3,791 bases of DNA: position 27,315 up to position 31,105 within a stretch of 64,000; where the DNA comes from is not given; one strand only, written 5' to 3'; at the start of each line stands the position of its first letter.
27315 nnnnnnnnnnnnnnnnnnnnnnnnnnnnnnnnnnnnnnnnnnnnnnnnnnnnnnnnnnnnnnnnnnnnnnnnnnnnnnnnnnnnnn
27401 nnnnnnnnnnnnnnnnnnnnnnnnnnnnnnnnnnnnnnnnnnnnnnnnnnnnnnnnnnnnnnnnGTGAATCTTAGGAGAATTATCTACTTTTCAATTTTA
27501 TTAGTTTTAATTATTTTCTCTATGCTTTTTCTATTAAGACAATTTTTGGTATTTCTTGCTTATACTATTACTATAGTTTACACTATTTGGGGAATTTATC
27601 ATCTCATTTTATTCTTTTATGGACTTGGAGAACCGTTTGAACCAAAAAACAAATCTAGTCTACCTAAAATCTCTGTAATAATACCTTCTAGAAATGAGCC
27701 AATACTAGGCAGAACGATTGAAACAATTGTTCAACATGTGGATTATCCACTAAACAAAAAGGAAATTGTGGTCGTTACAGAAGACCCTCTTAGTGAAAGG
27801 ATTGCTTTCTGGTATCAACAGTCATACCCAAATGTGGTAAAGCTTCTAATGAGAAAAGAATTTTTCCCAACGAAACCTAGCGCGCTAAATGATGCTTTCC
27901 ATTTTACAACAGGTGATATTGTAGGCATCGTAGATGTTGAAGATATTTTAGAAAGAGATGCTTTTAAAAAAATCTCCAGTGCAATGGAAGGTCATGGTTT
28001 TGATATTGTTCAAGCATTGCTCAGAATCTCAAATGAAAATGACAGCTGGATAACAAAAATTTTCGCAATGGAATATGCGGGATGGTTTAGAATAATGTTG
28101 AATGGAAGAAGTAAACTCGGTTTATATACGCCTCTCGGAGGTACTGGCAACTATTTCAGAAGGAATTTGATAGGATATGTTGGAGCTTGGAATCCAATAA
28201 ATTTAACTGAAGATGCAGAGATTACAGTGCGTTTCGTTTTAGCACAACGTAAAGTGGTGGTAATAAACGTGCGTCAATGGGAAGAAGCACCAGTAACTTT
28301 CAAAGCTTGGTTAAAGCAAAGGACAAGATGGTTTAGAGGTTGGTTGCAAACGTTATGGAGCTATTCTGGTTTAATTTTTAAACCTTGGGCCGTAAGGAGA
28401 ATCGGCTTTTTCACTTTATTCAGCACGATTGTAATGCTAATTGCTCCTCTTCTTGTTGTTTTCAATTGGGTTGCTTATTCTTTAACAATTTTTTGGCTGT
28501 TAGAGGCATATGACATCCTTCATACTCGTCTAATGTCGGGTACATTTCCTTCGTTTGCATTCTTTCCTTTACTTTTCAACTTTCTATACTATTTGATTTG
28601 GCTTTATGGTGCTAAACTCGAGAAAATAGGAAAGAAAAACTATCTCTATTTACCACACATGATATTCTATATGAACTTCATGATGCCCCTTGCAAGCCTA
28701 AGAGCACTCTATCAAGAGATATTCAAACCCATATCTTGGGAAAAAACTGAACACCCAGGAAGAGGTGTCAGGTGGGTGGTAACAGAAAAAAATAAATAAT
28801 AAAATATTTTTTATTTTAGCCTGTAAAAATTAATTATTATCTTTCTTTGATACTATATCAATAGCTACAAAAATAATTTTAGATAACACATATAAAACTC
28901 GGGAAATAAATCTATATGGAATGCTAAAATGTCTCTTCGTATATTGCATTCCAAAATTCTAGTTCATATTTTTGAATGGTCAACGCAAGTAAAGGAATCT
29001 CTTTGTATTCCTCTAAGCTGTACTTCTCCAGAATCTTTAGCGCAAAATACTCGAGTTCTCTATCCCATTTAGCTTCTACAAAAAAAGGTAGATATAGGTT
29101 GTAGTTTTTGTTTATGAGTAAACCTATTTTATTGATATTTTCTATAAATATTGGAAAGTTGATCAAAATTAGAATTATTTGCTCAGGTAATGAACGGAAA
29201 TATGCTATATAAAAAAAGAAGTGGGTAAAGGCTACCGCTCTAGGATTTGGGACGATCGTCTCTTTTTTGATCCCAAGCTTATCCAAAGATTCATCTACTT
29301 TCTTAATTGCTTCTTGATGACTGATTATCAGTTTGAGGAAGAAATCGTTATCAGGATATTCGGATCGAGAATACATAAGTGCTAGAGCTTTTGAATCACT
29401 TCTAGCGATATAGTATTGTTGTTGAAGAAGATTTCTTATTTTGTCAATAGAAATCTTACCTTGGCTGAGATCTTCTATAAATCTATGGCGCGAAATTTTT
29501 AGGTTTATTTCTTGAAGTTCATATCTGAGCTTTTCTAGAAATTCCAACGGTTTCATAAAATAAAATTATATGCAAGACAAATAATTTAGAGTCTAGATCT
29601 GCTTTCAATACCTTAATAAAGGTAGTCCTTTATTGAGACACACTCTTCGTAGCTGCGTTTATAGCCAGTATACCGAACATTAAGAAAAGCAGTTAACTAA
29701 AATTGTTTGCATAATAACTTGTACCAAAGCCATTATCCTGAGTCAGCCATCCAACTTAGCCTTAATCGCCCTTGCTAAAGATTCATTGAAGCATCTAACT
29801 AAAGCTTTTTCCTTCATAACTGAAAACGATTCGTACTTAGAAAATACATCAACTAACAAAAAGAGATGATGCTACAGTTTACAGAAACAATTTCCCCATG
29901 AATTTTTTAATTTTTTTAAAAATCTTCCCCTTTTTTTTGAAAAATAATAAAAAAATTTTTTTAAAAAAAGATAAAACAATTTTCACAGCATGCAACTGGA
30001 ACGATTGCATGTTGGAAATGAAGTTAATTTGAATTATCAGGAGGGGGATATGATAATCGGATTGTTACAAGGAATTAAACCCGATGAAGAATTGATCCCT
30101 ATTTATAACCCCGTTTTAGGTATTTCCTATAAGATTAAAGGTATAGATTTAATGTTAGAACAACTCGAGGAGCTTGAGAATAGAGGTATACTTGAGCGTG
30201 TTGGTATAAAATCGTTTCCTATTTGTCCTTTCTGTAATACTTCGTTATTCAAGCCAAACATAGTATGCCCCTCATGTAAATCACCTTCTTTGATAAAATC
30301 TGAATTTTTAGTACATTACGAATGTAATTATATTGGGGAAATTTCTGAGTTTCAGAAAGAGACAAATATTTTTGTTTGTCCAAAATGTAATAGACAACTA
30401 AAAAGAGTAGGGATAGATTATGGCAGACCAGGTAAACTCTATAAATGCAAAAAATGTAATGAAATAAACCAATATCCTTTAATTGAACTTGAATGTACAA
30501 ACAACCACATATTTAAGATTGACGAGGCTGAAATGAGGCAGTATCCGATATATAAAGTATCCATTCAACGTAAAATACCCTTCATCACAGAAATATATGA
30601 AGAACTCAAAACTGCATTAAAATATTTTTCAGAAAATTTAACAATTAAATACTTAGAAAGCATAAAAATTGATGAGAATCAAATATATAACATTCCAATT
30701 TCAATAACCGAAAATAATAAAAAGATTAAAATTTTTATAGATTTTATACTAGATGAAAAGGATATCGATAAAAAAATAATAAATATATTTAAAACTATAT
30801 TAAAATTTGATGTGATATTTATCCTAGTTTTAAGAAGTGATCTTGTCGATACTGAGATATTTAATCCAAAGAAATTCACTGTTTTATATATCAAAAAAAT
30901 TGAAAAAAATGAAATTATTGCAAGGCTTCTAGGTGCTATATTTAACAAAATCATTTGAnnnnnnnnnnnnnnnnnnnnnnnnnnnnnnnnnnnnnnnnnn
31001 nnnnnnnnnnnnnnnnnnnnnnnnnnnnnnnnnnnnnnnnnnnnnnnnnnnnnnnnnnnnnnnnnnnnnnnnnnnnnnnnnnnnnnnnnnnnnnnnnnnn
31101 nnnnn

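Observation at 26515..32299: Tandemly duplicated two-gene module: cytosolic 4xCys-pair zinc-ribbon/wHTH protein translationally coupled to a processive membrane GT2 synthase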

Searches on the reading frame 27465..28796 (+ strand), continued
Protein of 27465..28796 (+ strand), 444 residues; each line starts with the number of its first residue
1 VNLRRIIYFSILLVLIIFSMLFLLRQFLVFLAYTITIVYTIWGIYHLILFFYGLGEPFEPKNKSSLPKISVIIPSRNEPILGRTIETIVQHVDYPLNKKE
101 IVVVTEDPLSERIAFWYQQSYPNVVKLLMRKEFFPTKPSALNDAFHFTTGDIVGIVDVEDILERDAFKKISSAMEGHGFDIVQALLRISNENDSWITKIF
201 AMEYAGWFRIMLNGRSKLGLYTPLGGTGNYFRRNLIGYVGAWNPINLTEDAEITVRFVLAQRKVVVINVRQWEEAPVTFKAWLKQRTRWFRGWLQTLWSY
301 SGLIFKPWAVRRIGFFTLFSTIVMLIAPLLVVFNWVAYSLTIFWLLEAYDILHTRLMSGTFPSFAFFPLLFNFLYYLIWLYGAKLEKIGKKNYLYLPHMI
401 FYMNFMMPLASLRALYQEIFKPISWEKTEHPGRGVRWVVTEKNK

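Call 43: find_encoding_contigs(protein=P0239, flank=5000, max_places=2)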
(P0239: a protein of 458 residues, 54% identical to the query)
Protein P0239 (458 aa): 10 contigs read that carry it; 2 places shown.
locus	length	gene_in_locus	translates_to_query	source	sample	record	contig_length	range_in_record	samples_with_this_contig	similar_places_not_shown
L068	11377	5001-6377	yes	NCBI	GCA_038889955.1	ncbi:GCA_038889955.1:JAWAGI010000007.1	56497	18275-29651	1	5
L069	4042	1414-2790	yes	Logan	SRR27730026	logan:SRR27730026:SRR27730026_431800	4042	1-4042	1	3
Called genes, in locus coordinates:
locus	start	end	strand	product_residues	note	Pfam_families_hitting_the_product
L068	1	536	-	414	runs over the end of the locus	PF12704:MacB_PCD, PF02687:FtsX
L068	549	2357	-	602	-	PF07705:CARDB (faint)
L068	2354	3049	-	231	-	PF02463:SMC_N (faint), PF00005:ABC_tran, PF13304:AAA_21 (faint)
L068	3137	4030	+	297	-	PF13384:HTH_23 (faint), PF13404:HTH_AsnC-type, PF13412:HTH_24, PF13518:HTH_28 (faint), PF13542:HTH_Tnp_ISL3 (faint), PF08281:Sigma70_r4_2 (faint), PF13412:HTH_24 (weak)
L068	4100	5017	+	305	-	PF18551:TackOD1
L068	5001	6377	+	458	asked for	PF00535:Glycos_transf_2, PF13641:Glyco_tranf_2_3, PF13632:Glyco_trans_2_3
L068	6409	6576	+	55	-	-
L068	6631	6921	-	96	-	-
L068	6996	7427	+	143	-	PF01092:Ribosomal_S6e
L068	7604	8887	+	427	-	PF00009:GTP_EFTU, PF03144:GTP_EFTU_D2 (weak), PF09173:eIF2_C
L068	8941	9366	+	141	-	PF01850:PIN (weak), PF18477:PIN_9 (weak)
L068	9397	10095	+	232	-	PF13483:Lactamase_B_3, PF12706:Lactamase_B_2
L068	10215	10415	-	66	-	PF04135:Nop10p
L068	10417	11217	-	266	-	PF00575:S1, PF23459:S1_RRP5 (faint), PF07541:EIF_2_alpha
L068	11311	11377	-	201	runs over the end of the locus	PF02572:CobA_CobO_BtuR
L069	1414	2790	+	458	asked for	PF00535:Glycos_transf_2, PF13641:Glyco_tranf_2_3, PF13632:Glyco_trans_2_3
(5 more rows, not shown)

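Call 44: find_encoding_contigs(protein=P0220, flank=5000, max_places=1)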
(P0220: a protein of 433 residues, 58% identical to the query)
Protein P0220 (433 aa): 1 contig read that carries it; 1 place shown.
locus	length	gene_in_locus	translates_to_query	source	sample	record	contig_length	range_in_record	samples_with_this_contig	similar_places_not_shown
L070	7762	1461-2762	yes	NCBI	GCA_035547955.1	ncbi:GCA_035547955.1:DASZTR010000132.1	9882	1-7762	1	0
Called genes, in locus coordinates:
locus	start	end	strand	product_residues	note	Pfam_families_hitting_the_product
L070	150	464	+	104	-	-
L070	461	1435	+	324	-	PF18551:TackOD1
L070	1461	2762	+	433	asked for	PF00535:Glycos_transf_2, PF13641:Glyco_tranf_2_3, PF13632:Glyco_trans_2_3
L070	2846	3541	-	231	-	PF00072:Response_reg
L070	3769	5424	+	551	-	PF02511:Thy1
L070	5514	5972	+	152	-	-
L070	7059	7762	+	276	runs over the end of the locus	PF18822:CdvA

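Call 45: find_encoding_contigs(protein=P0277, flank=5000, max_places=1)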
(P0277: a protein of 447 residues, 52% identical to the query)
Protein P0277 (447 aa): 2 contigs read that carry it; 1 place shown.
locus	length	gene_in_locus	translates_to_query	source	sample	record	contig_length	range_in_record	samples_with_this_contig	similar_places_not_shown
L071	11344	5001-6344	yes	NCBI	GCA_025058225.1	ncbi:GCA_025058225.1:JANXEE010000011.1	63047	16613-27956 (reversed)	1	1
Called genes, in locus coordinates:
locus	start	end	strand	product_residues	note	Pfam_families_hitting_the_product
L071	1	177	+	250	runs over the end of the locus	PF01144:CoA_trans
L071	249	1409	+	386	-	PF01717:Meth_synt_2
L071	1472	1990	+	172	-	-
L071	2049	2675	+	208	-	-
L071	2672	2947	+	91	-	PF14947:HTH_45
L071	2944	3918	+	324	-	PF01916:DS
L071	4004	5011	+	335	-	PF18551:TackOD1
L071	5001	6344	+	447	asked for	PF13641:Glyco_tranf_2_3, PF00535:Glycos_transf_2, PF13632:Glyco_trans_2_3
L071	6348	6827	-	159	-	PF00329:Complex1_30kDa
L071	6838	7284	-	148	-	PF01058:Oxidored_q6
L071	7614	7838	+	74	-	PF00833:Ribosomal_S17e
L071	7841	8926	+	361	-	PF01070:FMN_dh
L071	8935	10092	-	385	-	PF07431:DUF1512, PF23542:DUF1512_C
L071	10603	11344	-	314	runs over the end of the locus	PF08271:Zn_Ribbon_TF, PF00382:TFIIB, PF08279:HTH_11 (faint)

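Call 46: list_cluster_members(proteins=[P0168, P0002])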
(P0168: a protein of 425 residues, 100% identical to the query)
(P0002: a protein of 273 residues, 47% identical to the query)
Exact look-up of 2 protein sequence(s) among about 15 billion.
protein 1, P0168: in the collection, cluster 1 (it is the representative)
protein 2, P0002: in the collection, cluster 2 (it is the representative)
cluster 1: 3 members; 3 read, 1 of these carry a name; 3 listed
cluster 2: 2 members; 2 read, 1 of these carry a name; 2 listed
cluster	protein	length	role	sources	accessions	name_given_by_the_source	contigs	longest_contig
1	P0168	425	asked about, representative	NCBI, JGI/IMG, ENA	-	-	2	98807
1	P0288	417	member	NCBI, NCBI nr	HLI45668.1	MAG TPA: glycosyltransferase [Geobacterales bacterium] | glycosyltransferase [Geobacterales bacterium]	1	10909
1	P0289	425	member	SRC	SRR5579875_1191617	-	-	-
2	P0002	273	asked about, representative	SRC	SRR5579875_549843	-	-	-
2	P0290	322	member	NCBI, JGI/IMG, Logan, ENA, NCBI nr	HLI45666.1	MAG TPA: hypothetical protein VKU94_00555 [Geobacterales bacterium] | hypothetical protein [Geobacterales bacterium]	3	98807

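Call 59: predict_structure(alignment_id=A5)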
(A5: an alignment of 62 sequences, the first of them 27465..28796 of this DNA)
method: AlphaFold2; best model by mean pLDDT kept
length: 444 residues; sequences in the alignment: 62
mean_pLDDT: 89.2   pTM: 0.88
mean pLDDT of the five models: 89.2, 88.7, 88.6, 88.0, 85.9
residues with pLDDT >= 90: 306; 70-90: 109; 50-70: 20; < 50: 9
segments of 3 or more residues with pLDDT < 50: 436-444
pLDDT, mean of each block of 10 residues (from residue 1): 84 95 95 94 95 95 86 91 95 96 93 97 93 76 90 93 95 93 94 94 96 93 80 82 81 87 93 92 92 91 89 91 93 92 92 89 84 94 93 94 96 92 71 49 32
secondary structure, 60 per line:
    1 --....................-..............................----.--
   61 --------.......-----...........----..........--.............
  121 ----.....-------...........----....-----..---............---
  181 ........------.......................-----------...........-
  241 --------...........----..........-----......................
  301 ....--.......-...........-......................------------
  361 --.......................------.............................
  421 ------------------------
elements in order: H3-22 H24-53 E69-75 H81-91 E99-105 H108-120 E125-129 H137-147 E152-155 H166-177 E181-188 H195-217 E229-232 H233-239 H249-259 E264-273 H279-304 H307-313 H315-325 H327-348 H363-385 H392-420

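Call 62: fold_search(model_id=the predicted structure, library=pdb)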
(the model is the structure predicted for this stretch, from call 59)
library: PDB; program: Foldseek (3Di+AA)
matches with E <= 10: 1186; with E <= 0.001: 313
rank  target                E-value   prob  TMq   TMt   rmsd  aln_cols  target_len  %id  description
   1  4p00_A                2.7e-15  1.00  0.63  0.41   6.0       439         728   16  Bacterial Cellulose Synthase in complex with cyclic-di-GMP and UDP (released 2014-04-09)
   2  9b8v_E                3.0e-15  1.00  0.63  0.35  12.9       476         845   16  AlphaFold2 informed cryo-EM model of the E. coli cellulose synthase BcsAG3B6 complex (released 2025-02-19)
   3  5ej1_A                7.9e-15  1.00  0.59  0.38  12.0       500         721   16  Pre-translocation state of bacterial cellulose synthase (released 2016-03-30)
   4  9fnn_A                1.7e-14  1.00  0.64  0.38   5.6       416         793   16  Cryo-EM structure of the c-di-GMP-saturated 'crown'less Bcs macrocomplex for cellulose secretion in E. coli (released 2024-10-16)
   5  8smp_A                2.5e-14  1.00  0.55  0.47  15.5       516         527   16  Xenopus laevis hyaluronan synthase 1, UDP-bound, gating loop inserted state (released 2024-05-01)
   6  7sp9_A                5.2e-14  1.00  0.54  0.49  13.5       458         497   14  Chlorella virus Hyaluronan Synthase in the GlcNAc-primed channel-closed state (released 2022-04-06)
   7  7sp7_A                7.0e-14  1.00  0.55  0.49  13.1       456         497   15  Chlorella virus hyaluronan synthase inhibited by UDP (released 2022-04-06)
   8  4hg6_A                7.8e-14  1.00  0.62  0.40   6.0       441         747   16  Structure of a cellulose synthase - cellulose translocation intermediate (released 2012-12-19)
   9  9yq5_A                9.5e-14  1.00  0.55  0.50  14.1       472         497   14  Chlorella virus hyaluronan synthase bound to an inserted UDP-GlcA (released 2025-12-10)
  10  9fmz_A                1.1e-13  1.00  0.66  0.38   5.4       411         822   18  Cryo-EM structure of the c-di-GMP-bound synthase:pEtN transferase complex (BcsA-Bct-G3) from the E. coli cellulose sec (released 2024-10-16)
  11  8smm_A                1.4e-13  1.00  0.53  0.47  15.0       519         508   16  Xenopus laevis hyaluronan synthase 1 (released 2024-05-01)
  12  7sp8_A                1.5e-13  1.00  0.51  0.46  13.9       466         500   15  Chlorella virus Hyaluronan Synthase bound to UDP-GlcNAc (released 2022-04-06)
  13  8smn_A                1.9e-13  1.00  0.51  0.45  14.7       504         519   15  Xenopus laevis hyaluronan synthase 1, nascent HA polymer bound state (released 2024-05-01)
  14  9fmv_A                3.2e-13  1.00  0.55  0.34  10.0       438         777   16  Cryo-EM structure of the c-di-GMP-free synthase:pEtN transferase complex (BcsA-Bct-G3) from the E. coli cellulose secr (released 2024-10-16)
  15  7sp6_A                3.9e-13  1.00  0.48  0.44  15.3       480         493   14  Chlorella virus hyaluronan synthase (released 2022-04-06)
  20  6yv7_A                7.2e-13  1.00  0.61  0.76   5.4       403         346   17  Mannosyltransferase PcManGT from Pyrobaculum calidifontis (released 2020-07-22)
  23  6yv7_B                6.1e-12  1.00  0.58  0.73   6.9       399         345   18  Mannosyltransferase PcManGT from Pyrobaculum calidifontis (released 2020-07-22)
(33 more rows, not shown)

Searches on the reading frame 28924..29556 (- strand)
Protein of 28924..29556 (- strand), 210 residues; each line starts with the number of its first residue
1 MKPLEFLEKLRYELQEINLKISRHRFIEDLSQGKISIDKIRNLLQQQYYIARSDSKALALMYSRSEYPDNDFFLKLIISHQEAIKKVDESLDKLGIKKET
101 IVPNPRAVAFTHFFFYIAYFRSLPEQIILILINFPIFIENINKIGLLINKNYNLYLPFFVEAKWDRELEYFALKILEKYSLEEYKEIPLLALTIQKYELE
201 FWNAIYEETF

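Call 5: search_protein_families(library=pfam, proteins=[window:28924-29556:-], max_evalue=1)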
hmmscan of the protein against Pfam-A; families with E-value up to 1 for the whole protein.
window:28924-29556:- (210 aa): 4 families
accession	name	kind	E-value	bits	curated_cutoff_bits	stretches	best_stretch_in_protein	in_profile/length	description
PF03070.21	TENA_THI-4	-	2.8e-13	50.6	22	1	13-207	3-209/210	TENA/THI-4/PQQC family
PF09644.15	Mg296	-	0.009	16.6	25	1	44-117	23-99/126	Mg296 protein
PF23151.1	NuiA_2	-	0.017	15.7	27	1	34-89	40-96/154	NuiA-like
PF25051.1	WHD_MCM8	-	0.041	14.4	26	1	115-155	36-76/80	MCM8 winged helix domain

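Call 6: search_protein_families(library=ncbifam, proteins=[window:28924-29556:-], max_evalue=1)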
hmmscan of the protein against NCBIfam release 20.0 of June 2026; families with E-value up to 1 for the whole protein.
window:28924-29556:- (210 aa): 3 families
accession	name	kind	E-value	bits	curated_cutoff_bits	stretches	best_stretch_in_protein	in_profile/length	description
TIGR04306.1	salvage_TenA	equivalog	0.0026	17.5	130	1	20-207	7-207/208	thiaminase II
NF011301.0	PRK14713.1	equivalog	0.025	13.4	512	1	5-127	321-443/534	bifunctional hydroxymethylpyrimidine kinase/phosphomethylpyrimidine kinase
NF007070.0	PRK09517.1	equivalog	0.39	8.9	761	1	16-120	556-659/755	multifunctional thiamine-phosphate pyrophosphorylase/synthase/phosphomethylpyrimidine kinase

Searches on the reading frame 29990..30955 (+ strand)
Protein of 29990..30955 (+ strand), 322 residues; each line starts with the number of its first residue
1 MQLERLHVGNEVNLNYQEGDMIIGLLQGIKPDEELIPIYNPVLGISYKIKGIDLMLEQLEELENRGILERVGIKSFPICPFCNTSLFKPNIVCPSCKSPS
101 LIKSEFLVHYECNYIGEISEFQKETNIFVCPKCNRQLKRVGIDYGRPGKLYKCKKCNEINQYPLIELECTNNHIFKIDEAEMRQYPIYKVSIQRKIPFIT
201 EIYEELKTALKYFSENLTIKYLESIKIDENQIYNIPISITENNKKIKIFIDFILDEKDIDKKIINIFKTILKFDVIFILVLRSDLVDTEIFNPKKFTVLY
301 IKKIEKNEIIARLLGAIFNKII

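Call 5: search_protein_families(library=pfam, proteins=[window:29990-30955:+], max_evalue=1)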
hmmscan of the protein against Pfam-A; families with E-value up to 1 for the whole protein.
window:29990-30955:+ (322 aa): 14 families
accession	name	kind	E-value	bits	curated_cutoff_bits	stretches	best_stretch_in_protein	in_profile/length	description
PF18551.6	TackOD1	-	1.6e-31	109.8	32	1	56-189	53-187/188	Thaumarchaeal output domain 1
PF12773.13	DZR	-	0.0007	20.1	27.3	2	128-161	13-35/45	Double zinc ribbon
PF25206.1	DUF7836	-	0.0072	16.6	26.7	1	129-158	9-38/59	Domain of unknown function (DUF7836)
PF03966.22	Trm112p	-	0.0098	16.2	22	1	91-135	8-33/40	Trm112p-like protein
PF23783.1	Zn_ribbon_TiaS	-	0.024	14.8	27.3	1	129-163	3-32/41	TiaS C-terminal zinc ribbon domain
PF12760.12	Zn_ribbon_IS1595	-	0.031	14.7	25.4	1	128-157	19-44/46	Transposase zinc-ribbon domain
PF12172.15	zf-ChsH2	-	0.033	14.4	23.2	1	79-100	14-35/37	ChsH2, rubredoxin-like zinc ribbon domain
PF13408.12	Zn_ribbon_recom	-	0.059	14.2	25.3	1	126-174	4-44/58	Recombinase zinc beta ribbon domain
PF25054.1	PHD_pln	-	0.12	12.7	29.8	1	143-161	5-23/43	PHD-type zinc finger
PF14570.12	zf-RING_4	-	0.23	11.8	27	1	76-99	22-46/48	RING/Ubox like zinc-binding domain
PF14446.12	Prok-RING_1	-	0.29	11.6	29.1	0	78-99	6-29/54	Prokaryotic RING finger family 1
PF23146.2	Zf_IFT144_1st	-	0.41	11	27.5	1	79-97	7-25/25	IFT144, first zinc finger domain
PF07191.17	Zn_ribbon_6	-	0.56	10.7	25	0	92-159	2-58/67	Double zinc ribbon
PF13453.11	Zn_ribbon_TFIIB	-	0.86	9.5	22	0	130-156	2-25/41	Transcription factor zinc-finger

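Call 6: search_protein_families(library=ncbifam, proteins=[window:29990-30955:+], max_evalue=1)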
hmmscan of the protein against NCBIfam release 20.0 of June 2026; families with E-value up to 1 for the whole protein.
window:29990-30955:+ (322 aa): 0 families
